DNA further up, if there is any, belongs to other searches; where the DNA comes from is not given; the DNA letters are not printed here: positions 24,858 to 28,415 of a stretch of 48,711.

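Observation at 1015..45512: A dispersed ~60-70 nt repeat with an AT-rich palindromic core: 9 copies in 48.7 kb, seven overlapping coding sequence in frame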

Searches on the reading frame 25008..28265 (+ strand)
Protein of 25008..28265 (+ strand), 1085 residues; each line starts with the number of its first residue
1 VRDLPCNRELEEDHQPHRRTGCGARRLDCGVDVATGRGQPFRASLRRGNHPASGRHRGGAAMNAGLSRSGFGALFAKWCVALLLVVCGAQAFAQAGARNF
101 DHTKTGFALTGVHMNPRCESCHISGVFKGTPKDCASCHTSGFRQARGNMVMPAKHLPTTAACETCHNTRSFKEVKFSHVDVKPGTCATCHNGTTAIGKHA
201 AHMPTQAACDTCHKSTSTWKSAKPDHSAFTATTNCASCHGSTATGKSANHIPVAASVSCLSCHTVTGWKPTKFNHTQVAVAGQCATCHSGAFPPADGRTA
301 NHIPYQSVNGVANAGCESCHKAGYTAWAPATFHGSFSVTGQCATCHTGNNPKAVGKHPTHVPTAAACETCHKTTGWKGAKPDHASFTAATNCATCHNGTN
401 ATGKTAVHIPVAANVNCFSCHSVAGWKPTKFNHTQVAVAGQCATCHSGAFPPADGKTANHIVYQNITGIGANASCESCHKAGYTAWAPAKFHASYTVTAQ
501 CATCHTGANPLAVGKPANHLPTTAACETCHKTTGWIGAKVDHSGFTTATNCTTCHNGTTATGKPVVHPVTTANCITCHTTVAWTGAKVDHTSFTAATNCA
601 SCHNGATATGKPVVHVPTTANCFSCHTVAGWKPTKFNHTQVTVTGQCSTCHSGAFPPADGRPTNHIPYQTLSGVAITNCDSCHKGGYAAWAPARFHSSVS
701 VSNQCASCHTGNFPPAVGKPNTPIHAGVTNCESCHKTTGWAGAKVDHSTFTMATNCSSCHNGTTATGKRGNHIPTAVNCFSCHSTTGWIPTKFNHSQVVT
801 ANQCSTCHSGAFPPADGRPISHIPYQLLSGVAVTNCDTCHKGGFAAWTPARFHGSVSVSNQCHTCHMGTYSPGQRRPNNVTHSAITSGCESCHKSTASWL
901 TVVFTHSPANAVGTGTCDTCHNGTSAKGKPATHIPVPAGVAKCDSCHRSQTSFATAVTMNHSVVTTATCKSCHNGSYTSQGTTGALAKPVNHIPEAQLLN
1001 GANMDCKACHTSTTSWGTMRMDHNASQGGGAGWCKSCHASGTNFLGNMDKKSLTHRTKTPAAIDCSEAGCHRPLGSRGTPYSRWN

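Call 65: search_protein_families(library=pfam, proteins=[window:25008-28265:+], max_evalue=0.0001)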
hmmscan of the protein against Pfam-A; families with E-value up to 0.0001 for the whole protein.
window:25008-28265:+ (1085 aa): 6 families
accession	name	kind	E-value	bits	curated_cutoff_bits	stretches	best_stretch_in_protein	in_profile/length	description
PF14522.11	Cytochrome_C7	-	3.2e-61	203.5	24.8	8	635-710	2-67/67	Cytochrome c7 and related cytochrome c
PF14537.11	Cytochrom_c3_2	-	7.9e-36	122.8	25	0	255-322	5-66/79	Cytochrome c3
PF22113.1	Mtrc-MtrF_II-IV_dom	-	1.7e-24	86.7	30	0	674-848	4-171/176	Outer membrane cytochrome MtrC/MtrF-like, domains II/IV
PF02085.21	Cytochrom_CIII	-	2.2e-19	70.1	22.9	0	112-190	27-101/101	Class III cytochrome C family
PF09699.15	Paired_CXXCH_1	-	2.7e-17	62.6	20.6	0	594-627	5-37/41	Doubled CXXCH motif (Paired_CXXCH_1)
PF13435.11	Cytochrome_C554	-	1e-10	42.8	20.8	0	130-166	47-83/84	Cytochrome c554 and c-prime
